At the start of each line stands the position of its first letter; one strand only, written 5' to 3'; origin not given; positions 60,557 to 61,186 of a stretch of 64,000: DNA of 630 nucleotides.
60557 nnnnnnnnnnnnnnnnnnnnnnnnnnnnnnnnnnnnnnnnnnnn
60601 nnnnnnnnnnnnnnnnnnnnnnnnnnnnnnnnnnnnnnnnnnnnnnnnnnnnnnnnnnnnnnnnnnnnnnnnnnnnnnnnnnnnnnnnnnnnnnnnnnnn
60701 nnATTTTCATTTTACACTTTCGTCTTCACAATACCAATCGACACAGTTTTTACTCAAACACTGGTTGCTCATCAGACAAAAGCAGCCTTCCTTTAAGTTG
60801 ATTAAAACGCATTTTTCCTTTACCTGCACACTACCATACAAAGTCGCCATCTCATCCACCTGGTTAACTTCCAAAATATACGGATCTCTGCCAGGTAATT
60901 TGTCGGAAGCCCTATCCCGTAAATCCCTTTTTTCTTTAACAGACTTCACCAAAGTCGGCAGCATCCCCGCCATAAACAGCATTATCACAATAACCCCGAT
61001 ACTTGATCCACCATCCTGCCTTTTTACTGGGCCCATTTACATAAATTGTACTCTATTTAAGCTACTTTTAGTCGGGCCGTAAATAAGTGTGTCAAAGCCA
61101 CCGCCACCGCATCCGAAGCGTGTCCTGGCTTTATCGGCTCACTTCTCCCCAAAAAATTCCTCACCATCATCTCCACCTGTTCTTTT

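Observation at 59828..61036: Tandem paralogous small secreted 6-Cys peptides plus an unknown 199-aa protein inserted inside the ruvC-ruvA-ruvB operon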

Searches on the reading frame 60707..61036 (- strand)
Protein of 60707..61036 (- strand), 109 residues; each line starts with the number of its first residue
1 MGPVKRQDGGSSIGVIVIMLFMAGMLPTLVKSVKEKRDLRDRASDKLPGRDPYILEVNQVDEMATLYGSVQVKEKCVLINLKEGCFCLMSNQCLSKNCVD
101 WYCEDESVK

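Call 3: search_protein_families(library=pfam, proteins=[window:60707-61036:-], max_evalue=1)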
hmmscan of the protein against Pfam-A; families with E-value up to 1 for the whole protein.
window:60707-61036:- (109 aa): 1 family
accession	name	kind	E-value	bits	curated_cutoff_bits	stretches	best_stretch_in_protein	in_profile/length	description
PF01114.24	Colipase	-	0.033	14.3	27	1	77-98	4-25/40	Colipase, N-terminal domain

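Call 5: find_homologous_proteins(query=window:60707-61036:-, max_evalue=10)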
Query window:60707-61036:- (109 aa): 1 proteins with E <= 10 among 1 candidates.
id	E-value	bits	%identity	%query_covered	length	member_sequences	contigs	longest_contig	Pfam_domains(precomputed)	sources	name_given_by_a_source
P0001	5.8e-67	241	100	100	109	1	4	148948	-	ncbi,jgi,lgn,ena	ncbi:MAG: hypothetical protein ACOX6N_00665 [Patescibacteria group bacterium]|jgi:hypothetical prote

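Call 7: find_encoding_contigs(protein=P0001, flank=6000, max_places=6)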
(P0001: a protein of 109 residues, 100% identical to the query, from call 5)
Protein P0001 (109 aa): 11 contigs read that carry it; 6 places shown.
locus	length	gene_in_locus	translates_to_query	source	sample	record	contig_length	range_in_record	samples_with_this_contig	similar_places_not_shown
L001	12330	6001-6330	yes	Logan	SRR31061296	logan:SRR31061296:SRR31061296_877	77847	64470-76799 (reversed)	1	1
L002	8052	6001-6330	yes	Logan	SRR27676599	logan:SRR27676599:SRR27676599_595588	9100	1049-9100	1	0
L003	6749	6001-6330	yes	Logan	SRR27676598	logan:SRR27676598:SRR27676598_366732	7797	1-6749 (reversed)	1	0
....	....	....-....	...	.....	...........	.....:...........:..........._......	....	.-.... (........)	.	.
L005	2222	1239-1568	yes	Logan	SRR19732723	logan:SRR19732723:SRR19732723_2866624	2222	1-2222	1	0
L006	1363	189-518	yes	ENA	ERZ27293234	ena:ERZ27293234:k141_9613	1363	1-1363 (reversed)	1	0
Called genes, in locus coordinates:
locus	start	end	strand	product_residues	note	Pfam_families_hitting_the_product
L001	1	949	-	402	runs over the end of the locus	PF08308:PEGA, PF07676:PD40 (faint)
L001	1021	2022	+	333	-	PF06723:MreB_Mbl, PF00022:Actin (weak), PF00012:HSP70, PF14450:FtsA (weak)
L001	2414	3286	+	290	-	PF03808:Glyco_tran_WecG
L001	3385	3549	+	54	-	-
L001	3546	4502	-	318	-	PF01565:FAD_binding_4, PF02873:MurB_C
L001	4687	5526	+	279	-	PF00149:Metallophos, PF12850:Metallophos_2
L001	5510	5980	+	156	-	PF02075:RuvC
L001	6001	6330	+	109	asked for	-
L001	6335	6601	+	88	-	-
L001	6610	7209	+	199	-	-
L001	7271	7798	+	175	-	PF01330:RuvA_N, PF00633:HHH (faint), PF14520:HHH_5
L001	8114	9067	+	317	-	PF05496:RuvB_N, PF00004:AAA, PF07728:AAA_5 (weak), PF17864:AAA_lid_4, PF05491:WHD_RuvB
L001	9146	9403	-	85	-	PF12728:HTH_17, PF00376:MerR (weak), PF13411:MerR_1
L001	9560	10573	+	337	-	PF00389:2-Hacid_dh, PF03446:NAD_binding_2 (faint), PF02826:2-Hacid_dh_C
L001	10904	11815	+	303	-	-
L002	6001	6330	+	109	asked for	-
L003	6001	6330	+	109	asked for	-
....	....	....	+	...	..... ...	-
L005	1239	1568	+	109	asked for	-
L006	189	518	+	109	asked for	-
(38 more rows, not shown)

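Call 17: find_homologous_proteins(query=A1, max_evalue=10)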
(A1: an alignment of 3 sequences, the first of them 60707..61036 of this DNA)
Query A1 (3 sequences) (109 aa, profile of the alignment): 3 proteins with E <= 10 among 49 candidates.
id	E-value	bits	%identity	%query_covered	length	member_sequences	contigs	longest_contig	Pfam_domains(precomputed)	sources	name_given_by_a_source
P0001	1.1e-50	188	100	100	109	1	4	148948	-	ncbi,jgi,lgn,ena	ncbi:MAG: hypothetical protein ACOX6N_00665 [Patescibacteria group bacterium]|jgi:hypothetical prote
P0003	7.1e-49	182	51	90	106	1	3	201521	-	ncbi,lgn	-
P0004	3.2e-33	132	32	88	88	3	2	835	-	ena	-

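Call 18: find_related_loci(query=A1, collection=metagenome_contigs, flank=5000)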
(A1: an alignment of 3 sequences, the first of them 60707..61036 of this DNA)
Query A1 (109 aa) in metagenome_contigs; peptide patterns used: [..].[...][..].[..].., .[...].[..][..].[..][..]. (x = any residue, [..] = any of these).
167 stretches matched a pattern, but none encodes a relative of the query by tblastn (E <= 1e-3).

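Call 23: search_protein_families(library=ncbifam, proteins=[window:60707-61036:-], max_evalue=1)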
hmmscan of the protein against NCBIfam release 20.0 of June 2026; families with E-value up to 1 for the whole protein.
window:60707-61036:- (109 aa): 0 families

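Call 24: search_protein_families(library=phrogs, proteins=[window:60707-61036:-], max_evalue=1)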
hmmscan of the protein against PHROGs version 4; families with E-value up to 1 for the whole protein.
window:60707-61036:- (109 aa): 1 family
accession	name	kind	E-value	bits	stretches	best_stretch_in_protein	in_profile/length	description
phrog_16195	-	unknown function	0.59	10.9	0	15-30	15-30/42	-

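Call 27: search_protein_representatives(alignment_id=A2)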
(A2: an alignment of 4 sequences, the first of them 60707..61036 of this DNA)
Query: 4 sequences, 104 profile positions. Proteins with E-value up to 0.001 (for the whole library): 9; up to 1e-10: 2; up to 1e-30: 2. The best 9 are listed.
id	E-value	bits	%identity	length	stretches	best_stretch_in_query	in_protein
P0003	3.8e-47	175.0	-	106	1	1-104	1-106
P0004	2.5e-37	143.4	-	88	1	8-104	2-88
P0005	2.7e-06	43.7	-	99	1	6-99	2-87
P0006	6.5e-06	42.5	-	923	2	61-89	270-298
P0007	1.0e-04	38.7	-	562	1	6-99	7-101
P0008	2.1e-04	37.6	-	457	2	5-44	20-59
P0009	2.9e-04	37.2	-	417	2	4-45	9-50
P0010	3.9e-04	36.8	-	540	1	5-88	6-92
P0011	7.2e-04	35.9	-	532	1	2-49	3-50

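Call 31: find_encoding_contigs(protein=P0005, flank=5000, max_places=5)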
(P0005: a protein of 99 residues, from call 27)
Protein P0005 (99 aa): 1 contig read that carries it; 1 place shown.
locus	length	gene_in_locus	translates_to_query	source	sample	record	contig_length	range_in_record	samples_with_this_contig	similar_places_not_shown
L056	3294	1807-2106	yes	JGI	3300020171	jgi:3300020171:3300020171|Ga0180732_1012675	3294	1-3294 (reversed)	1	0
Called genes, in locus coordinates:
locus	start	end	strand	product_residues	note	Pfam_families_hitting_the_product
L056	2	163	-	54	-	?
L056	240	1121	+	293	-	PF13480:Acetyltransf_6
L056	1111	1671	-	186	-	PF08433:KTI12, PF13671:AAA_33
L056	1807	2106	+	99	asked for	-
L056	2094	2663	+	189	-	PF00565:SNase (weak)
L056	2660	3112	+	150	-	PF03073:TspO_MBR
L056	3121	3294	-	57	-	?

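Call 32: search_protein_families(library=pfam, proteins=[P0005, P0007, P0008, P0009, P0010, P0011], max_evalue=0.01)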
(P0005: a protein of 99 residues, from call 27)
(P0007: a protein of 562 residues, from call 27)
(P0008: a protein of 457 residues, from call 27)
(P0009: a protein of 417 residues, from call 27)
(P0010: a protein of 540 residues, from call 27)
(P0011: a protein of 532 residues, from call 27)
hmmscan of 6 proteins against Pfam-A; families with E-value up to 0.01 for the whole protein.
P0005 (99 aa): 0 families

P0007 (562 aa): 0 families

P0008 (457 aa): 1 family
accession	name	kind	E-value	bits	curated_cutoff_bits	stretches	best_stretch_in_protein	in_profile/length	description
PF00404.24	Dockerin_1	-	0.0028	18.2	22.9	1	394-447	1-51/57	Dockerin type I domain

P0009 (417 aa): 0 families

P0010 (540 aa): 0 families

P0011 (532 aa): 0 families

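Call 38: search_protein_families(library=ncbifam, proteins=[P0005, P0007, P0008, P0009, P0010, P0011, P0003], max_evalue=0.1)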
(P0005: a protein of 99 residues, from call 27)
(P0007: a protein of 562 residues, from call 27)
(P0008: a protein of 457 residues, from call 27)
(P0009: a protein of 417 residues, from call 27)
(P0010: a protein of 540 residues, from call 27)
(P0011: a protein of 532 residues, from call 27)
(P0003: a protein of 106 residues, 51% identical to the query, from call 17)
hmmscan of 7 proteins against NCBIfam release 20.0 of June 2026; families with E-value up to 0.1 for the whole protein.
P0005 (99 aa): 1 family
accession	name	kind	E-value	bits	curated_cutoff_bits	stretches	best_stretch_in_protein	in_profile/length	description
NF009641.0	PRK13169.1-2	equivalog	0.017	15.5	128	1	24-96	30-102/115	DNA replication initiation control protein YabA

P0007 (562 aa): 1 family
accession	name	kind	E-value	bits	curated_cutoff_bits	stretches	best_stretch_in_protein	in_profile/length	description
NF041940.1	choice_anch_X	domain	0.031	14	25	1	361-380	17-36/37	choice-of-anchor X domain-containing protein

P0008 (457 aa): 0 families

P0009 (417 aa): 0 families

P0010 (540 aa): 0 families

P0011 (532 aa): 1 family
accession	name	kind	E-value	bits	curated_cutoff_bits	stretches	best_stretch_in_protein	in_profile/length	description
TIGR04201.1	Myxo_Cys_RPT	repeat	0.028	14.6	25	1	210-223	4-17/22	Cys-rich repeat-containing protein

P0003 (106 aa): 0 families

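Call 40: search_protein_families(library=padloc, proteins=[window:60707-61036:-], max_evalue=1)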
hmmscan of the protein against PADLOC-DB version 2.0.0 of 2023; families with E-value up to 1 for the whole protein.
window:60707-61036:- (109 aa): 0 families

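Call 65: find_encoding_contigs(protein=P0008, flank=6000, max_places=3)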
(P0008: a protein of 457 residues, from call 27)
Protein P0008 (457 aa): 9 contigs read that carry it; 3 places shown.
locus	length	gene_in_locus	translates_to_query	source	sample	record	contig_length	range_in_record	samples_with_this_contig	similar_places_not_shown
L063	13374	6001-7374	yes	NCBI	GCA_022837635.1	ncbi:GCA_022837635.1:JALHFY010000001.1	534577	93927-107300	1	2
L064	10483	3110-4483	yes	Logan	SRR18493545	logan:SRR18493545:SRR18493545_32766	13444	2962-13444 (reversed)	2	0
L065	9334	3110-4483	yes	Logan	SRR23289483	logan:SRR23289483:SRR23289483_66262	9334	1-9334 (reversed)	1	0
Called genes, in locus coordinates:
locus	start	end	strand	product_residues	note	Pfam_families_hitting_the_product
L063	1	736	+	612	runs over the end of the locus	PF09972:DUF2207, PF20990:DUF2207_C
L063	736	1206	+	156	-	PF02547:Queuosine_synth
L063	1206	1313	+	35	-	PF02547:Queuosine_synth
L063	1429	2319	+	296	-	PF00318:Ribosomal_S2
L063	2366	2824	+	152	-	PF00889:EF_TS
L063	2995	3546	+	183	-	PF01765:RRF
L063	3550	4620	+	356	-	PF02163:Peptidase_M50, PF04495:GRASP55_65 (faint), PF13180:PDZ_2 (weak)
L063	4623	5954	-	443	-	PF01229:Glyco_hydro_39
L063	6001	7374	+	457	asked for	-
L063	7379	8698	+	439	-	-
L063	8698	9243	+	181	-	-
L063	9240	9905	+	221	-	PF00963:Cohesin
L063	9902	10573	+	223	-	PF16656:Pur_ac_phosph_N, PF00404:Dockerin_1 (weak)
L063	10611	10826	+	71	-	PF01165:Ribosomal_S21 (weak)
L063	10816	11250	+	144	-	PF09424:YqeY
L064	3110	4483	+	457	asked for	-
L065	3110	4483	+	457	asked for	-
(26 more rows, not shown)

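Call 66: find_encoding_contigs(protein=P0010, flank=6000, max_places=3)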
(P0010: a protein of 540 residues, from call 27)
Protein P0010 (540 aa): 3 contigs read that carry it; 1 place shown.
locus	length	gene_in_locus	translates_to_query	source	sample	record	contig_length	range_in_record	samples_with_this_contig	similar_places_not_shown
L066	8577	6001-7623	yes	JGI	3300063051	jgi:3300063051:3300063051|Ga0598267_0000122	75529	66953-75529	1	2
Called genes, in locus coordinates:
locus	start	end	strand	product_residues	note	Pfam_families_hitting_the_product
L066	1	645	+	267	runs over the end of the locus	PF00318:Ribosomal_S2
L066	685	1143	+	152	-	PF00889:EF_TS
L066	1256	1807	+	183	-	PF01765:RRF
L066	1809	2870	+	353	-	PF02163:Peptidase_M50, PF13180:PDZ_2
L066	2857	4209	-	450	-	PF01229:Glyco_hydro_39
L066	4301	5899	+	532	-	-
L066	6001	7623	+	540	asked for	-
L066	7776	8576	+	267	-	?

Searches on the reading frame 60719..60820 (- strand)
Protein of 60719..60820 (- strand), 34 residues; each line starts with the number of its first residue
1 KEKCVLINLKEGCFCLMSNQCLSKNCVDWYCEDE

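Call 70: search_solved_structures(query=A5, max_evalue=10, show_alignments=3)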
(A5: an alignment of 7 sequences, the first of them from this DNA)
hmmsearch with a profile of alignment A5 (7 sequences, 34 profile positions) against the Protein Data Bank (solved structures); distinct sequences matched with E-value up to 10: 0.

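Call 71: search_protein_families(library=pfam, alignment_id=A5, max_evalue=1)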
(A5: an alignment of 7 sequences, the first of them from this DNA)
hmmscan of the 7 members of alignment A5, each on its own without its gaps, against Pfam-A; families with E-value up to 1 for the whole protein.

A. member 1, seq(34 aa): 1 family
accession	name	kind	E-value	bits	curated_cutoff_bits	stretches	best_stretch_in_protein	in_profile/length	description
PF01114.24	Colipase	-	0.00042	20.4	27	1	5-26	4-25/40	Colipase, N-terminal domain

B. families by the number of members that match (of 7 scanned): 2 families
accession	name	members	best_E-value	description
PF01114.24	Colipase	2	0.00042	Colipase, N-terminal domain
PF04139.18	Rad9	1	0.21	Rad9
